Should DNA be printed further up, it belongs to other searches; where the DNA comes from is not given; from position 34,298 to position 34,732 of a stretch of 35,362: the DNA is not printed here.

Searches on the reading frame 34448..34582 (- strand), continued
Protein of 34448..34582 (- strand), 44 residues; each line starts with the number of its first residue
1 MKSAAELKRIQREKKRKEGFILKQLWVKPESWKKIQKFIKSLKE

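Call 64: find_encoding_contigs(protein=P0062, flank=3000, max_places=2)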
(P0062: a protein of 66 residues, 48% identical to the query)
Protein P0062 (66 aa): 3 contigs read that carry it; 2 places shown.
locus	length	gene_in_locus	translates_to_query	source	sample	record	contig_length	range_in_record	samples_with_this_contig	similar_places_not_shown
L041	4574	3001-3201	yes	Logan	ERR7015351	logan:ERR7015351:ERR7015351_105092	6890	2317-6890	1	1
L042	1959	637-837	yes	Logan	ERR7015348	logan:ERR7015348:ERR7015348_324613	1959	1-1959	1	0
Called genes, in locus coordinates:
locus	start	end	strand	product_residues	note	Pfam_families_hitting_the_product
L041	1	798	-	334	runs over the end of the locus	-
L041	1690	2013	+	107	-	-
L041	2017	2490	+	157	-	-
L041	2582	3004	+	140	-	-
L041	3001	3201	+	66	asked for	-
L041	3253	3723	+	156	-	PF00075:RNase_H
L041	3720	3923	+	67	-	-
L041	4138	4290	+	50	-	-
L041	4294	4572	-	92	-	?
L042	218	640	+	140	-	-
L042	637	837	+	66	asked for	-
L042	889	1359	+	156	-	PF00075:RNase_H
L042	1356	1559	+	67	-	-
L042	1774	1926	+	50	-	-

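Call 67: search_protein_families(library=pfam, max_evalue=0.05, proteins=[P0186, P0188, P0190, P0191, P0193, P0197, P0198, P0201, P0203, P0176])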
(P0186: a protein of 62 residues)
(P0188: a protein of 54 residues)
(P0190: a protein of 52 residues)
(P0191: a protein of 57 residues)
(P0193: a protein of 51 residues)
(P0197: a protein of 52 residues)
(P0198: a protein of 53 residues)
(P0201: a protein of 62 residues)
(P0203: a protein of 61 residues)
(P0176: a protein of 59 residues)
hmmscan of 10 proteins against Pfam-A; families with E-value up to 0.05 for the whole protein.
P0186 (62 aa): 1 family
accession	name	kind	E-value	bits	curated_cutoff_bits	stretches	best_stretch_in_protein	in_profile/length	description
PF11455.13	MazE-like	-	0.033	14.6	22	1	6-34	5-31/65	Antitoxin MazE-like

P0188 (54 aa): 1 family
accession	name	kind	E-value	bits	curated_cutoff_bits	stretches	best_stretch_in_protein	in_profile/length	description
PF11455.13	MazE-like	-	0.0041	17.5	22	1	7-52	2-47/65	Antitoxin MazE-like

P0190 (52 aa): 1 family
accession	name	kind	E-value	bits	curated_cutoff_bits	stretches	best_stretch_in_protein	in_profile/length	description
PF11455.13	MazE-like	-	0.0071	16.7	22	1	8-28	3-23/65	Antitoxin MazE-like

P0191 (57 aa): 0 families

P0193 (51 aa): 1 family
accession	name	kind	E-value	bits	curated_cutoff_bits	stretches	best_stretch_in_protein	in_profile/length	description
PF16469.10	NPA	-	0.049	14.7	27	0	15-40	2-27/123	Nematode polyprotein allergen ABA-1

P0197 (52 aa): 0 families

P0198 (53 aa): 0 families

P0201 (62 aa): 0 families

P0203 (61 aa): 0 families

P0176 (59 aa): 1 family
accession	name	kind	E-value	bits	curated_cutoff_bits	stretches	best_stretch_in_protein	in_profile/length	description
PF11455.13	MazE-like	-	0.0091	16.4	22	1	10-28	6-24/65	Antitoxin MazE-like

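Call 72: search_dna_similar(query=P0002, collection=phages, mode=protein, max_evalue=1, max_rows=30)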
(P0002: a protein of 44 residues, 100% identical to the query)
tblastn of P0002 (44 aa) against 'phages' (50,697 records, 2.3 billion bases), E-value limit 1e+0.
Records with a match: 2; places in all: 2; records where one place covers at least 80% of the query: 2.
Best place of each record, by identity: <60% 2.
By first word of the organism name: Acinetobacter 2.
By host as written in the record: - 2.
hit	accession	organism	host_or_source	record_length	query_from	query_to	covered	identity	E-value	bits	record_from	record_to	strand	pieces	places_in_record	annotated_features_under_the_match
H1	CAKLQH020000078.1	Acinetobacter phage MD-2021a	not known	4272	3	38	82%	47.2%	8e-1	31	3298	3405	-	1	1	Uncharacterised protein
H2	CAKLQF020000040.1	Acinetobacter phage MD-2021a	not known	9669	3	38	82%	47.2%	8e-1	31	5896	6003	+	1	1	Uncharacterised protein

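Call 73: get_annotated_region(hit=H2, flank=2500)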
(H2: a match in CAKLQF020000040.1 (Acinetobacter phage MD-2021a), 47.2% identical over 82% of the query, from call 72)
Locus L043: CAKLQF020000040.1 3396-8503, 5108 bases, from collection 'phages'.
description: Acinetobacter phage MD-2021a strain 5899STDY8049186 genome assembly, contig: ERS3583562SCcontig000040, whole genome shotgun sequence.
organism: Acinetobacter phage MD-2021a (NCBI taxid 2899278)
taxonomy: Viruses; Duplodnaviria; Heunggongvirae; Uroviricota; Caudoviricetes
host: -; source: not known; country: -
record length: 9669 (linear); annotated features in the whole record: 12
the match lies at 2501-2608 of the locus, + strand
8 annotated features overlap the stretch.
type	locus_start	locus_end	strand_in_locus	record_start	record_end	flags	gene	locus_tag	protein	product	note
CDS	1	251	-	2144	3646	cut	-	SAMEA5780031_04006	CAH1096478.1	Uncharacterized protein conserved in bacteria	-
CDS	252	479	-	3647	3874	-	-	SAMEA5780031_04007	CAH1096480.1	Uncharacterised protein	-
CDS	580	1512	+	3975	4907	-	xerC_2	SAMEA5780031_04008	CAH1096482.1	tyrosine recombinase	-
CDS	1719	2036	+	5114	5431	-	-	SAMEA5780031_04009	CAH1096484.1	Uncharacterised protein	-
CDS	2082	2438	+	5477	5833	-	-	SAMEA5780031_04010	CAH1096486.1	Uncharacterised protein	-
CDS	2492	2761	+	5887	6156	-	-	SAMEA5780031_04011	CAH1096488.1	Uncharacterised protein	-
CDS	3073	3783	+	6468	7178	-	-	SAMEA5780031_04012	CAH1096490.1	TnsA endonuclease N terminal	-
CDS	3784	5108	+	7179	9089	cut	tniA_1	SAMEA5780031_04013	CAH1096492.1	putative transposase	-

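Call 86: predict_structure(protein=P0158)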
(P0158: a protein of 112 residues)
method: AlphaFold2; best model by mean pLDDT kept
length: 112 residues; sequences in the alignment: 1
mean_pLDDT: 56.9   pTM: 0.45
mean pLDDT of the five models: 56.9, 46.3, 45.5, 42.2, 41.7
residues with pLDDT >= 90: 0; 70-90: 23; 50-70: 40; < 50: 49
segments of 3 or more residues with pLDDT < 50: 1-12, 45-49, 51-54, 61-86
pLDDT, mean of each block of 10 residues (from residue 1): 40 60 70 67 55 49 42 44 48 74 76 58
secondary structure, 60 per line:
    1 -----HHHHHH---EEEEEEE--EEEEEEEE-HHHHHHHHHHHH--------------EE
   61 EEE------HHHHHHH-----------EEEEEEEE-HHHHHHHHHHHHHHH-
elements in order: H6-11 E15-21 E24-31 H33-44 E59-63 H70-76 E88-95 H97-111
